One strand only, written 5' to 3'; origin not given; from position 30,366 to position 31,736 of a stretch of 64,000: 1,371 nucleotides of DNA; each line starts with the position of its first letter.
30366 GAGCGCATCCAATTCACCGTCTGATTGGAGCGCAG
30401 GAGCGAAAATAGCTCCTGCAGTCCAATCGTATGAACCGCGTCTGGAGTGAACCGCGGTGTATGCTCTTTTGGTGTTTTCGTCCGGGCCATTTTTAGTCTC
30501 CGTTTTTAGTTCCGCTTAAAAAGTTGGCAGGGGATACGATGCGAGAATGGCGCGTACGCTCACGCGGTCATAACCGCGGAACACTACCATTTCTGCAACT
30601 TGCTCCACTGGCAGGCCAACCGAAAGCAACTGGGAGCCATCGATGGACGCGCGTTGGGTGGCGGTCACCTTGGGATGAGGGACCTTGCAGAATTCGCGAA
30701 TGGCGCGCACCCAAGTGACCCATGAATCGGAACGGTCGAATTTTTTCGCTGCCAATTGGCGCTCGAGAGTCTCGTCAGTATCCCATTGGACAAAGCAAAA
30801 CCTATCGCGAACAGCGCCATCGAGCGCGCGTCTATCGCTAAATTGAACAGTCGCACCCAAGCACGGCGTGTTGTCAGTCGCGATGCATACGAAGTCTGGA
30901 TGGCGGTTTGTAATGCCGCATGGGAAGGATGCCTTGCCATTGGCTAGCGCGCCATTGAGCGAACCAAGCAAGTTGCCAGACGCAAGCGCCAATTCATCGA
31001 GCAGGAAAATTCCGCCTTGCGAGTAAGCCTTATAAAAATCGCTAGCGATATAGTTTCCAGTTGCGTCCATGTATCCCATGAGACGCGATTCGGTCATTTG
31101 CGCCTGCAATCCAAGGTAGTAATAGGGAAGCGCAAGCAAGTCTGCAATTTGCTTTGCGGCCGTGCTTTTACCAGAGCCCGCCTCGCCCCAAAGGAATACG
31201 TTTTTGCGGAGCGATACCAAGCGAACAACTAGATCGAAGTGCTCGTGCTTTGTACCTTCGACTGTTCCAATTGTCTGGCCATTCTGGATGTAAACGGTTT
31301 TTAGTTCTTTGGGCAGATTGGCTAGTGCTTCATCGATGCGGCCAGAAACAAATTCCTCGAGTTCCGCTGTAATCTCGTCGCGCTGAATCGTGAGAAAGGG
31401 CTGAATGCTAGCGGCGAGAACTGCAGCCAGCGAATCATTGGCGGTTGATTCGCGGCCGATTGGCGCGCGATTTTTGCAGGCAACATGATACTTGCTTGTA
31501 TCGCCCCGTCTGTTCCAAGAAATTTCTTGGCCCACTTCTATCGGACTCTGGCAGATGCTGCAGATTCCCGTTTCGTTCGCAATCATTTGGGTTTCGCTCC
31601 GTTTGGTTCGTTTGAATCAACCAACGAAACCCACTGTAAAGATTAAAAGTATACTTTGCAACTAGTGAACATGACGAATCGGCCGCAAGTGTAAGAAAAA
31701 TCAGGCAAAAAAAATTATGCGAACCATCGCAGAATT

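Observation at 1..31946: Candidate new class of telomere phage: podovirus-like linear phage-plasmid, probably of Acidobacteriota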

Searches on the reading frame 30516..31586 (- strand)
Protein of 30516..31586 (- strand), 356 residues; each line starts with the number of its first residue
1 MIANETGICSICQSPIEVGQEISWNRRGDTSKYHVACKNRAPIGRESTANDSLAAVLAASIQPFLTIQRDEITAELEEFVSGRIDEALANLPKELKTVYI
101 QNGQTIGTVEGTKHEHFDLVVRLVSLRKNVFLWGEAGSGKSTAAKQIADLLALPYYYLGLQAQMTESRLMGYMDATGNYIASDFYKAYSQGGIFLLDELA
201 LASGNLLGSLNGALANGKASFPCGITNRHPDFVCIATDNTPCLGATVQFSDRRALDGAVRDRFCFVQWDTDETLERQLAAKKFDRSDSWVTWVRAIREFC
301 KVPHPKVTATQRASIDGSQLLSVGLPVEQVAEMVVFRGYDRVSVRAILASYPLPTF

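Call 10: search_protein_families(library=pfam, max_evalue=0.01, proteins=[window:30516-31586:-])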
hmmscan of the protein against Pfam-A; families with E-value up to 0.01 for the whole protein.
window:30516-31586:- (356 aa): 6 families
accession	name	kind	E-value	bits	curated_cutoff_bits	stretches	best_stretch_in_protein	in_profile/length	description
PF07728.20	AAA_5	-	4.4e-14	53.1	22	1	129-263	1-139/139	AAA domain (dynein-related subfamily)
PF00004.35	AAA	-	0.00034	21.5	21.2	1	130-202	1-69/131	ATPase family associated with various cellular activities (AAA)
PF20030.5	bpMoxR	-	0.0011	18.5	27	1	114-263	18-160/205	MoxR domain in the MoxR-vWA-beta-propeller ternary systems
PF05729.18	NACHT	-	0.0026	18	26.7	1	130-157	3-30/167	NACHT domain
PF13401.12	AAA_22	-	0.0034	18.1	27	1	127-169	5-50/130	AAA domain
PF13191.12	AAA_16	-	0.0073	17.3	32.6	0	128-154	25-51/167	AAA ATPase domain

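Call 15: find_related_loci(query=window:30516-31586:-, collection=viral_contigs, flank=10000)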
Query window:30516-31586:- (356 aa) in viral_contigs; peptide patterns used: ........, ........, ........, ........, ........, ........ (x = any residue, [..] = any of these).
4 stretches matched a pattern; 3 encode a relative of the query (tblastn E <= 1e-3); 3 distinct loci.
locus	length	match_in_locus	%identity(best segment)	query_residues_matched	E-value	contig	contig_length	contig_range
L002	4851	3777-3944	38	150-201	2e-4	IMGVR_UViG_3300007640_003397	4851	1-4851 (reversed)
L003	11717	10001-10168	38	150-201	2e-4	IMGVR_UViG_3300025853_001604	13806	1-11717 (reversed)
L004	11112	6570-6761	37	150-212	4e-4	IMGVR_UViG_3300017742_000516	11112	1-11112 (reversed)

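Call 32: find_homologous_proteins(query=window:30516-31586:-, max_evalue=1e-10)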
Query window:30516-31586:- (356 aa): 232 proteins with E <= 1e-10 among 8000 candidates; the best 120 are listed.
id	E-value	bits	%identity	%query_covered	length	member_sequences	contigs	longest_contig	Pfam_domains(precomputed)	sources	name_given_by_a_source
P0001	3.6e-191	653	79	100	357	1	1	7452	PF07728.21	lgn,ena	-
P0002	6.4e-180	616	76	100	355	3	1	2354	PF07728.21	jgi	jgi:cobaltochelatase CobS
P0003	4.5e-179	613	75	100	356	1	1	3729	PF00004.36,PF07728.21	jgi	jgi:cobaltochelatase CobS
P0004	1.9e-178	611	75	100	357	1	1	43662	PF07728.21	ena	-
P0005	1.7e-174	598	73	100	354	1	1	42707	PF00004.36,PF07728.21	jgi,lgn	jgi:hypothetical protein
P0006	7.5e-174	596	76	94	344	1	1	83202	PF07728.21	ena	-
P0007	5.7e-170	583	71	100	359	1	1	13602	PF07728.21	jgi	jgi:AAA domain (dynein-related subfamily)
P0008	2.8e-168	578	71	100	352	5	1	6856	PF07728.21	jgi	jgi:midasin (ATPase involved in ribosome maturation)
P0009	5.0e-167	573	72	100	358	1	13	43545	PF00004.36,PF07728.21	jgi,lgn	jgi:hypothetical protein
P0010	7.9e-167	573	72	100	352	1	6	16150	PF00004.36,PF07728.21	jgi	jgi:cobaltochelatase CobS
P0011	1.3e-166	572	69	100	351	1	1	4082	PF07728.21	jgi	jgi:hypothetical protein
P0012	2.5e-160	551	68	99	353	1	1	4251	PF07728.21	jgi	jgi:midasin (ATPase involved in ribosome maturation)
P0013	3.1e-158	545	66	100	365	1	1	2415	PF00004.36,PF07728.21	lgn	-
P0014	2.9e-155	535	68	100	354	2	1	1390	PF07728.21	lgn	-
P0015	6.2e-152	524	64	100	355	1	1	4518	PF07728.21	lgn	-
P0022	8.2e-135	467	59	98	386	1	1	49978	PF00004.36,PF07728.21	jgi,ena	jgi:cobaltochelatase CobS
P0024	6.1e-134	465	59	98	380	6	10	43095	PF20030.6,PF00004.36,PF07728.21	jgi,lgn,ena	jgi:cobaltochelatase CobS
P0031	5.5e-111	389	51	99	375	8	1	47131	PF07728.21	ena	-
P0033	2.0e-104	368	55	81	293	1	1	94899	PF00004.36,PF07728.21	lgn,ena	-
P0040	2.0e-74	269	46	78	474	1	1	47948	PF00004.36,PF07728.21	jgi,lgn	jgi:cobaltochelatase CobS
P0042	3.1e-71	258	42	87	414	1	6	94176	PF07728.21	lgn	-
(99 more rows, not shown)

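Call 33: find_encoding_contigs(protein=P0006, flank=10000, max_places=3)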
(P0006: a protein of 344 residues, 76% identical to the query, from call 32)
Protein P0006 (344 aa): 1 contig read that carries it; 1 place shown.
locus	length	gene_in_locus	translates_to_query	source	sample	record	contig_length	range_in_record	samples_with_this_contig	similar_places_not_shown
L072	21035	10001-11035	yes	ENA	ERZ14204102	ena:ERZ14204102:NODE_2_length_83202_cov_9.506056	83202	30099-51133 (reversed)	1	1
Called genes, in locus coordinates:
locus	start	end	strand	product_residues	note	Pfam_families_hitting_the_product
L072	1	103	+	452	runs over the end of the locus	PF02463:SMC_N (weak), PF13175:AAA_15 (weak), PF13476:AAA_23 (weak)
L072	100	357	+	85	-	-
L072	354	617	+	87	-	-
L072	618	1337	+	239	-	PF01695:IstB_IS21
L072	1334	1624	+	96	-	PF13560:HTH_31, PF01381:HTH_3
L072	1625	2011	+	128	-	-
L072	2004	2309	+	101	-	-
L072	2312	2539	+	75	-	-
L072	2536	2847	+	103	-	-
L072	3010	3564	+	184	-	-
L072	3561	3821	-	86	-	-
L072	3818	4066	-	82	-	-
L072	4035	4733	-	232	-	PF01656:CbiA, PF06564:CBP_BcsQ (faint), PF07015:VirC1 (weak), PF09140:MipZ (faint), PF10609:ParA, PF13614:AAA_31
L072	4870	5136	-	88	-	-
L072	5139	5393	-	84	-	PF20605:Antitox_RHH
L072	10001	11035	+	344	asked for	PF07728:AAA_5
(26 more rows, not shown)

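Call 34: find_encoding_contigs(protein=P0004, flank=10000, max_places=3)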
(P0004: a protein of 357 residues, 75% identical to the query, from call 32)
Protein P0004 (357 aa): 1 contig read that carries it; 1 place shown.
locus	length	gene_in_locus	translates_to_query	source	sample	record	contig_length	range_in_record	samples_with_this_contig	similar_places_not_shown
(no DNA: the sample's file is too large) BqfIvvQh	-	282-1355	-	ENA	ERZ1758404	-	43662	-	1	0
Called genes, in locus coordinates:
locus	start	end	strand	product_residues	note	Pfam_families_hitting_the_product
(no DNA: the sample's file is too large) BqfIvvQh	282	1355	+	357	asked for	PF07728:AAA_5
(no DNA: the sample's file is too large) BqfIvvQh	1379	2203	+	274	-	PF23822:DUF7192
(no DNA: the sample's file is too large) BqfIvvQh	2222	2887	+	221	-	PF13177:DNA_pol3_delta2 (faint), PF00004:AAA, PF13401:AAA_22 (faint)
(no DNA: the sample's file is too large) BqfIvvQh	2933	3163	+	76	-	PF23907:DUF7249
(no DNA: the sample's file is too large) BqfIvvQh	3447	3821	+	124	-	-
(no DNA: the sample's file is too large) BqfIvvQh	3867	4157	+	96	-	-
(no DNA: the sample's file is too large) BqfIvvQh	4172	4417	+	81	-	PF20605:Antitox_RHH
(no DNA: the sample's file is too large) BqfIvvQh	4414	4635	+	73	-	-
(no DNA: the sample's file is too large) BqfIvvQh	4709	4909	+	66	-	-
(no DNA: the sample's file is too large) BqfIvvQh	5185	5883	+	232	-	PF01656:CbiA, PF06564:CBP_BcsQ (faint), PF07015:VirC1, PF09140:MipZ (faint), PF10609:ParA, PF13614:AAA_31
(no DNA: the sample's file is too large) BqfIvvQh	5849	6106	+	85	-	-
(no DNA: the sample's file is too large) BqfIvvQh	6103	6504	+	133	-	-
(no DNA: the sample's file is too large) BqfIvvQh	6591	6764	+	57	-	-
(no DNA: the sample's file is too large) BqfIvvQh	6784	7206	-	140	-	-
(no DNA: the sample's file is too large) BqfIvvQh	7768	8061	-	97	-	-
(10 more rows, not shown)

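Call 35: find_encoding_contigs(protein=P0009, flank=10000, max_places=6)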
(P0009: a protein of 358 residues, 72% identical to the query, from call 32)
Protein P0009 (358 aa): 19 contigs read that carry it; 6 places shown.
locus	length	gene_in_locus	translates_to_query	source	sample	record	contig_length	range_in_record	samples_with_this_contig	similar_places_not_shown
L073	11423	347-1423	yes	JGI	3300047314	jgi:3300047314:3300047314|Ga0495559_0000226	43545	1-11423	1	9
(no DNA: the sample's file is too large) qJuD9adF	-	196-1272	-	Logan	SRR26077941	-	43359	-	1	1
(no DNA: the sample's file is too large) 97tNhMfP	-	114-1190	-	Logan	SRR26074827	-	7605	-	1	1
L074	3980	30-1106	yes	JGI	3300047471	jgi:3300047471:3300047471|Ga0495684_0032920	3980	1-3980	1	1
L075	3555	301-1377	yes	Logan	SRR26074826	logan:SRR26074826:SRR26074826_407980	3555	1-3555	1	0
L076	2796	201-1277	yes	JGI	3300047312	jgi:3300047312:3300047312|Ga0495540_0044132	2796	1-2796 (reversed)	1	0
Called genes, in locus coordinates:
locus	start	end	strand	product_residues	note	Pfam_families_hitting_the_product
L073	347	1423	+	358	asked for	PF00004:AAA (weak), PF07728:AAA_5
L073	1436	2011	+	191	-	PF23822:DUF7192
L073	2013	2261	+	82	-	-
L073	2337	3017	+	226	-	PF00004:AAA, PF13401:AAA_22 (faint)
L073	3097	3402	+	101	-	-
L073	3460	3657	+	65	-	-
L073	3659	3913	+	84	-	PF20605:Antitox_RHH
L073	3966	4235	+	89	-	-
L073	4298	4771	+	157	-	-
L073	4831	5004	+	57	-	-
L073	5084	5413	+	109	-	-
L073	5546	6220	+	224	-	PF01656:CbiA, PF06564:CBP_BcsQ (faint), PF07015:VirC1 (weak), PF09140:MipZ, PF10609:ParA, PF13614:AAA_31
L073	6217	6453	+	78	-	-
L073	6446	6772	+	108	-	-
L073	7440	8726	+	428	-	PF12708:Pect-lyase_RHGA_epim (weak)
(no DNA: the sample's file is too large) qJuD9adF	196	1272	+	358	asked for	PF00004:AAA (weak), PF07728:AAA_5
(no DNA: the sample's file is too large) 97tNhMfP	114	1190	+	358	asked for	PF00004:AAA (weak), PF07728:AAA_5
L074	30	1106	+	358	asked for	PF00004:AAA (weak), PF07728:AAA_5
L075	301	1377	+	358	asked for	PF00004:AAA (weak), PF07728:AAA_5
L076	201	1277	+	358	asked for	PF00004:AAA (weak), PF07728:AAA_5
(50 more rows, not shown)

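Call 42: find_encoding_contigs(protein=P0042, flank=10000, max_places=3)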
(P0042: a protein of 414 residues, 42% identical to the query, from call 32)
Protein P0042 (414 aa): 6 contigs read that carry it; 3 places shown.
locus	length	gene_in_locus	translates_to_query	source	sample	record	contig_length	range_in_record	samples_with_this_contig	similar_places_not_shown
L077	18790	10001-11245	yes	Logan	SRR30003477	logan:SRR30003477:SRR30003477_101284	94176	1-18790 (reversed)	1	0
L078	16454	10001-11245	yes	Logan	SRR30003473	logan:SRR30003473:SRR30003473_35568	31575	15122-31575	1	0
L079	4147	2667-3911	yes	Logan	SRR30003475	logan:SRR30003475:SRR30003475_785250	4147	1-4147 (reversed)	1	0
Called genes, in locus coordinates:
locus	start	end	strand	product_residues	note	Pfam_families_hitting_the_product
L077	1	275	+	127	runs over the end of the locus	-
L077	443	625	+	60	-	-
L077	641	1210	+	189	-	-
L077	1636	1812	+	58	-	-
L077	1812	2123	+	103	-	-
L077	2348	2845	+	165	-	PF20274:cREC_REC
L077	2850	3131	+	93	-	-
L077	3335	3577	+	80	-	-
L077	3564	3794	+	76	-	-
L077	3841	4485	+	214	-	-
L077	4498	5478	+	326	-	-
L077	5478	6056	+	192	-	-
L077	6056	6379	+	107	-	PF00967:Barwin (faint), PF03330:DPBB_1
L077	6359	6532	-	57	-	-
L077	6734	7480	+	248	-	-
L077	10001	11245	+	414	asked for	PF07728:AAA_5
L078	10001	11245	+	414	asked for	PF07728:AAA_5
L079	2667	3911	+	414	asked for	PF07728:AAA_5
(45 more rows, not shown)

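Call 43: find_encoding_contigs(protein=P0033, flank=10000, max_places=2)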
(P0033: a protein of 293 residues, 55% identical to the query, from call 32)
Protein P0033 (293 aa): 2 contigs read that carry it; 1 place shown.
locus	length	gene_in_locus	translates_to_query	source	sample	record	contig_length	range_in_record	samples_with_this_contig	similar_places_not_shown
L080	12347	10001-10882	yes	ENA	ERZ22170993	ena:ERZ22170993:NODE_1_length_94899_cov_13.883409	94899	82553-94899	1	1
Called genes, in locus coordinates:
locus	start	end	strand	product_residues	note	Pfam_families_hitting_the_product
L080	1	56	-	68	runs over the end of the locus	-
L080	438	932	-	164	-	-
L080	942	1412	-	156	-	-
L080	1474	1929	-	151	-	-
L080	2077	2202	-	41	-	-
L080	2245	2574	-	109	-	-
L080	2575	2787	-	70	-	-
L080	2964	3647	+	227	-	-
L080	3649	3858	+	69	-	-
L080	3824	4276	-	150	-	PF17248:DUF5317 (weak)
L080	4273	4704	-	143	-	-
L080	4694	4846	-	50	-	-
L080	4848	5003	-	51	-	-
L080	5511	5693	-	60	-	-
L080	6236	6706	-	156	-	-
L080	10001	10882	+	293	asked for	PF00004:AAA (faint), PF07728:AAA_5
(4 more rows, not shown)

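Call 52: find_related_loci(query=A3, collection=metagenome_contigs, flank=3000)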
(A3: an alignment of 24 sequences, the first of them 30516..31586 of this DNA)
Query A3 (356 aa) in metagenome_contigs; peptide patterns used: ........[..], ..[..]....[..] (x = any residue, [..] = any of these).
597 stretches matched a pattern (row limit reached: there are more); 33 encode a relative of the query (tblastn E <= 1e-3); 33 distinct loci.
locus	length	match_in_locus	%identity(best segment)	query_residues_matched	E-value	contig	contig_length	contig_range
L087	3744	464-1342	36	63-354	1e-55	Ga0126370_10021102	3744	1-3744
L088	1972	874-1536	42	113-338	4e-55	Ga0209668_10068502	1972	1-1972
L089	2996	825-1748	36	51-347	2e-53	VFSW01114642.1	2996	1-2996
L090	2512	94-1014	34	40-338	1e-50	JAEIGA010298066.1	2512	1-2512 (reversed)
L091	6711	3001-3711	37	105-338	3e-48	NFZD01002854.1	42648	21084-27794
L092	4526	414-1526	51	1-354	3e-121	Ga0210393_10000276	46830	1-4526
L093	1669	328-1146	36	70-338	1e-44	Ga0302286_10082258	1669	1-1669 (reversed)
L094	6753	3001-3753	37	109-341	2e-41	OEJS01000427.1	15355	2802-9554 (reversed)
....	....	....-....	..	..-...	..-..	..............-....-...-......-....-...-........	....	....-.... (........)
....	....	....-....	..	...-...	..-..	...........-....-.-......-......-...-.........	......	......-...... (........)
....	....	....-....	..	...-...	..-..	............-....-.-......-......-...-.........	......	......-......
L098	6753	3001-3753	36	109-341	1e-41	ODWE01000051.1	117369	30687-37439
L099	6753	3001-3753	36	109-341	2e-41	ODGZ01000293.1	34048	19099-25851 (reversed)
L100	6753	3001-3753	37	109-341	2e-41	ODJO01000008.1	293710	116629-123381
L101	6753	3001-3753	36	109-341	1e-40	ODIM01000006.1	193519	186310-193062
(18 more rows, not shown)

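Call 53: find_related_loci(query=A3, collection=genome_contigs, flank=10000)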
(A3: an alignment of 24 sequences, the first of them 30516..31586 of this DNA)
Query A3 (356 aa) in genome_contigs; peptide patterns used: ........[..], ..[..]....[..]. (x = any residue, [..] = any of these).
599 stretches matched a pattern (row limit reached: there are more); 16 encode a relative of the query (tblastn E <= 1e-3); 16 distinct loci.
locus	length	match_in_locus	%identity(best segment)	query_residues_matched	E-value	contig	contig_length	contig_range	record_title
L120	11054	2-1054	62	12-356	3e-148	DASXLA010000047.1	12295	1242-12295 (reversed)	MAG TPA_asm: Candidatus Acidoferrum sp. isolate SMAG_U5290 k141_550520, whole genome shotgun sequence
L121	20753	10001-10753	37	109-341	6e-43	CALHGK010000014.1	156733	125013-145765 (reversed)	MAG TPA_asm: uncultured Candidatus Saccharibacteria bacterium isolate ERR589640_bin.16_CONCOCT_v1.1_MAG genome assembly,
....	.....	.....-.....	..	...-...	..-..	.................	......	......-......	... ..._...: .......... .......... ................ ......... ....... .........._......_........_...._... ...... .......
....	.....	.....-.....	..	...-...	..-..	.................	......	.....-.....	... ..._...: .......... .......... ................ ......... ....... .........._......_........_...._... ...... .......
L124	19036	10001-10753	36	109-341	4e-41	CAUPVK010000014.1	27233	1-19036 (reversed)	MAG TPA_asm: uncultured Candidatus Saccharibacteria bacterium isolate SRR9641788_bin.1_MetaWRAP_v1.3_MAG genome assembly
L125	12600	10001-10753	36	109-341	3e-41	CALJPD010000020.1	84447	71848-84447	MAG TPA_asm: uncultured Candidatus Saccharibacteria bacterium isolate ERR589354_bin.5_CONCOCT_v1.1_MAG genome assembly, 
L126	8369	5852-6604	36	109-341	2e-41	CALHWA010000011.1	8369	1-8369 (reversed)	MAG TPA_asm: uncultured Candidatus Saccharibacteria bacterium isolate ERR589623_bin.79_CONCOCT_v1.1_MAG genome assembly,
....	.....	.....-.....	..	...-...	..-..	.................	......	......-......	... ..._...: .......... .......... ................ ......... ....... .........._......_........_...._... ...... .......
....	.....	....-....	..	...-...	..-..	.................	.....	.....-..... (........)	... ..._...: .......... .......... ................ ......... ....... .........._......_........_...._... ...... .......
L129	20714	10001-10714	35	114-338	1e-36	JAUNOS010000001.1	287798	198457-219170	MAG: Candidatus Saccharibacteria bacterium isolate S35M_Sa_11 NODE_1_length_287798_cov_22.130478, whole genome shotgun s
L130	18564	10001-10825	35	80-341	1e-41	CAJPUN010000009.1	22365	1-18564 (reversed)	Candidatus Saccharibacteria bacterium isolate SRR9217492-mag-bin.7 genome assembly, contig: SRR9217492-mag-bin.7_287, wh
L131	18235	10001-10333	45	130-240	5e-24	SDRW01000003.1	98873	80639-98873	TM7 phylum sp. oral taxon 348 strain TM7_HOT_348-SAG2 348SAG2_NODE_3, whole genome shotgun sequence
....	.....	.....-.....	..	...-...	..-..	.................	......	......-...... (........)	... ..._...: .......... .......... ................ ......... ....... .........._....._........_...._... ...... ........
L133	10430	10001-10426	36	114-246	9e-20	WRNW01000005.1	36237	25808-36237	MAG: Candidatus Saccharibacteria bacterium isolate Th196P4bin6 JGI24702J35022_10000139, whole genome shotgun sequence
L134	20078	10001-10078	73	134-159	7e-7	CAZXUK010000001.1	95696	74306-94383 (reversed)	MAG TPA_asm: uncultured Gammaproteobacteria bacterium isolate binchicken_co13_442 genome assembly, contig: NODE_105_leng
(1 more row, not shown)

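Call 91: find_encoding_contigs(protein=P0022, flank=10000, max_places=2)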
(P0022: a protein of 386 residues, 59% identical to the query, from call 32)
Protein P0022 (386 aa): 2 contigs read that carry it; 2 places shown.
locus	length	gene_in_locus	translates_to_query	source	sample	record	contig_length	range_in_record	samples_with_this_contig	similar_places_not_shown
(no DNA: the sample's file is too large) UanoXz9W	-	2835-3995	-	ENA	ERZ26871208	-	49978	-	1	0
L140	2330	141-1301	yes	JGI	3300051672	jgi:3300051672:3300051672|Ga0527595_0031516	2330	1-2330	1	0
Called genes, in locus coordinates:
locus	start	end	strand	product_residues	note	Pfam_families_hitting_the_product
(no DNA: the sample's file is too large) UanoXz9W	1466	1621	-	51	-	-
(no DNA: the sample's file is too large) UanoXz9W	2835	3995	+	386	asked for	PF00004:AAA (weak), PF07728:AAA_5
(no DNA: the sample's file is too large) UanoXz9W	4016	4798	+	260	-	PF23822:DUF7192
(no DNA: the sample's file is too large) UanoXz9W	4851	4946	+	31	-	-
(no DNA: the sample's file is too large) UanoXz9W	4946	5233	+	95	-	-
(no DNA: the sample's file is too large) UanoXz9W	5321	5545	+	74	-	-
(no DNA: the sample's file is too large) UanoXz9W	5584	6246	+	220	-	PF13177:DNA_pol3_delta2 (faint), PF13401:AAA_22 (faint), PF00004:AAA, PF07728:AAA_5 (faint)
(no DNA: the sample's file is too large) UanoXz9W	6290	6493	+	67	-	-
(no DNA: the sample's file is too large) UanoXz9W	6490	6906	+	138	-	-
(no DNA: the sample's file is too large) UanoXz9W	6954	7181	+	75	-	PF20605:Antitox_RHH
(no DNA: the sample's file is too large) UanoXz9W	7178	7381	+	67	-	-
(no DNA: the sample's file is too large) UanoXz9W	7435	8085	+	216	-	PF01656:CbiA, PF07015:VirC1 (weak), PF09140:MipZ (faint), PF10609:ParA (weak), PF13614:AAA_31 (weak)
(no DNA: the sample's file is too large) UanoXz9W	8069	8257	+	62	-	-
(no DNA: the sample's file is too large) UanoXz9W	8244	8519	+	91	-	PF20605:Antitox_RHH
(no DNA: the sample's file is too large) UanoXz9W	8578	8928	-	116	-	-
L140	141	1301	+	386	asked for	PF00004:AAA (weak), PF07728:AAA_5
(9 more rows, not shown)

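Call 92: find_encoding_contigs(protein=P0031, flank=10000, max_places=2)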
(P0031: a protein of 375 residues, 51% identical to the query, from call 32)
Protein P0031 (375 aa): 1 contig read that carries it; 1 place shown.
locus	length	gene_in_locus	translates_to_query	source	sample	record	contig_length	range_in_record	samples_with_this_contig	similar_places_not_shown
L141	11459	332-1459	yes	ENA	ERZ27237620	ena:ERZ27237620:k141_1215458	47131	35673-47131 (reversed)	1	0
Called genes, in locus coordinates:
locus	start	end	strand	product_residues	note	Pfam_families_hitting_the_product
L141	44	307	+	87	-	-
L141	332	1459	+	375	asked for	PF07728:AAA_5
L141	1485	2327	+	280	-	PF23822:DUF7192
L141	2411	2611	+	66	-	-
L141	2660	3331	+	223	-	PF13177:DNA_pol3_delta2 (faint), PF00004:AAA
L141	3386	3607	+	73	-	-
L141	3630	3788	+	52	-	-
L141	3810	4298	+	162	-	-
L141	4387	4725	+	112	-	-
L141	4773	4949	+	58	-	-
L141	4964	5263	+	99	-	-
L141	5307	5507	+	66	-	PF20605:Antitox_RHH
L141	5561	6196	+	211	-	-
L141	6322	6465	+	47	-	-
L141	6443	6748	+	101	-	-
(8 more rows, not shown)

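Call 93: find_encoding_contigs(protein=P0040, flank=10000, max_places=2)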
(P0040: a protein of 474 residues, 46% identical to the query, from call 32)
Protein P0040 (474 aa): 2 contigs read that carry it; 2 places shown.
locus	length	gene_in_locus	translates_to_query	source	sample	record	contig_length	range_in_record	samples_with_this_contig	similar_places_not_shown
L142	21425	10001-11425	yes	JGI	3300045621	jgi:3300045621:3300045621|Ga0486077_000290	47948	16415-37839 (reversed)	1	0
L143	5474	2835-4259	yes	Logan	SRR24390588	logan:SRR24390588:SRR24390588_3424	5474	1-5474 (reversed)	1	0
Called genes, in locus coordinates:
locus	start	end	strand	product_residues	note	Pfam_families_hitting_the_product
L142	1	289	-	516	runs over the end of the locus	PF06381:Phage_portal_3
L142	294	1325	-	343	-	PF03237:Terminase_6N (weak), PF04466:Terminase_3 (faint)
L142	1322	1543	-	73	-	-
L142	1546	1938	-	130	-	-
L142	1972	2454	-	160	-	-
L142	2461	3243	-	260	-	-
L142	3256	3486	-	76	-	-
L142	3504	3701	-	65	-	PF00684:DnaJ_CXXCXGXG (weak)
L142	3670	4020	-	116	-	-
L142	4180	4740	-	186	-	PF23978:DUF7303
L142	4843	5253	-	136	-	PF08774:VRR_NUC (weak)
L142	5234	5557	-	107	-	-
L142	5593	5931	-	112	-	-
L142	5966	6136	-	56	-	-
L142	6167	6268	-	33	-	-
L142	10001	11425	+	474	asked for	PF00004:AAA (faint), PF07728:AAA_5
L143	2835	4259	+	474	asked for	PF00004:AAA (faint), PF07728:AAA_5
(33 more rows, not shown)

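Call 102: find_encoding_contigs(protein=P0024, flank=2500, max_places=10)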
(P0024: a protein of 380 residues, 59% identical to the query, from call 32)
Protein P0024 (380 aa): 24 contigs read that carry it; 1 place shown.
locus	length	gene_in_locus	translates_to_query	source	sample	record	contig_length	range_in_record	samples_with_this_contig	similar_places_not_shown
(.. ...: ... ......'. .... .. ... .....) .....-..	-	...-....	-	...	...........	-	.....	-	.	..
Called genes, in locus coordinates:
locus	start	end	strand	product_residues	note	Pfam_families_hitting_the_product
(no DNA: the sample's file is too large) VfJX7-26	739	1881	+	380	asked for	PF20030:bpMoxR (weak), PF00004:AAA (weak), PF07728:AAA_5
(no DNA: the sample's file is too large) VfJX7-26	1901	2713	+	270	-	PF23822:DUF7192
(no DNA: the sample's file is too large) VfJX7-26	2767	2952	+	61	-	-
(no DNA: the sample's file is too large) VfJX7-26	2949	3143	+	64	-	-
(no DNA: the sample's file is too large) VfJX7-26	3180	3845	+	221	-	PF13177:DNA_pol3_delta2 (faint), PF00004:AAA, PF07728:AAA_5 (faint)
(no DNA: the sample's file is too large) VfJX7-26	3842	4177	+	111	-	-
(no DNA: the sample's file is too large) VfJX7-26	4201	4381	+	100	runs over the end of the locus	-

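Call 112: find_related_loci(query=A3, collection=viral_contigs, flank=3000)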
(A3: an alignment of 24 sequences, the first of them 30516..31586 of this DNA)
Query A3 (356 aa) in viral_contigs; peptide patterns used: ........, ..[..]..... (x = any residue, [..] = any of these).
596 stretches matched a pattern (row limit reached: there are more); 188 encode a relative of the query (tblastn E <= 1e-3); the best 80 are kept; 80 distinct loci.
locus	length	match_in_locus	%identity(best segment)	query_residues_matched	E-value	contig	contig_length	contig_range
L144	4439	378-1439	73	1-356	0e+0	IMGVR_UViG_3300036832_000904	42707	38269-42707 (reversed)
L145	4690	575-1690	59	9-356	3e-144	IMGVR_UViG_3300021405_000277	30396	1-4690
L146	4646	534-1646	51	1-354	1e-121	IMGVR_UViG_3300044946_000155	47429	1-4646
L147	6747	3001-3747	39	92-347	2e-57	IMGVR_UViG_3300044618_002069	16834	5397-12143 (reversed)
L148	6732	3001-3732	41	111-356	3e-55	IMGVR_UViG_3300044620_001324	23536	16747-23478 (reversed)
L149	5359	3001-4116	34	9-338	1e-54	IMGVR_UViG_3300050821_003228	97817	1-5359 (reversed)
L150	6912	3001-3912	35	39-349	3e-53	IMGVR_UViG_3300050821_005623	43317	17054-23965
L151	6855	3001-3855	36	51-350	1e-52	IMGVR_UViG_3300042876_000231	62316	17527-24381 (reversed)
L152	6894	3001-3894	33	46-356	2e-52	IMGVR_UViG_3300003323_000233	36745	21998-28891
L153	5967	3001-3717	40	109-351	7e-52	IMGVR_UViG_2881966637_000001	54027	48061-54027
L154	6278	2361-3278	34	51-353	6e-51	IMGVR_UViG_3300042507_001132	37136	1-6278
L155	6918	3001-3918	34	47-347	5e-51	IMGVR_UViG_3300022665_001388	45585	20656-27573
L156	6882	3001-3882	34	47-350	2e-50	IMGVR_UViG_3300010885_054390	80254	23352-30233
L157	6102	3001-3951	34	49-341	1e-50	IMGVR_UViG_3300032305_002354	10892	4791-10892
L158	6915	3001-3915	36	38-341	3e-50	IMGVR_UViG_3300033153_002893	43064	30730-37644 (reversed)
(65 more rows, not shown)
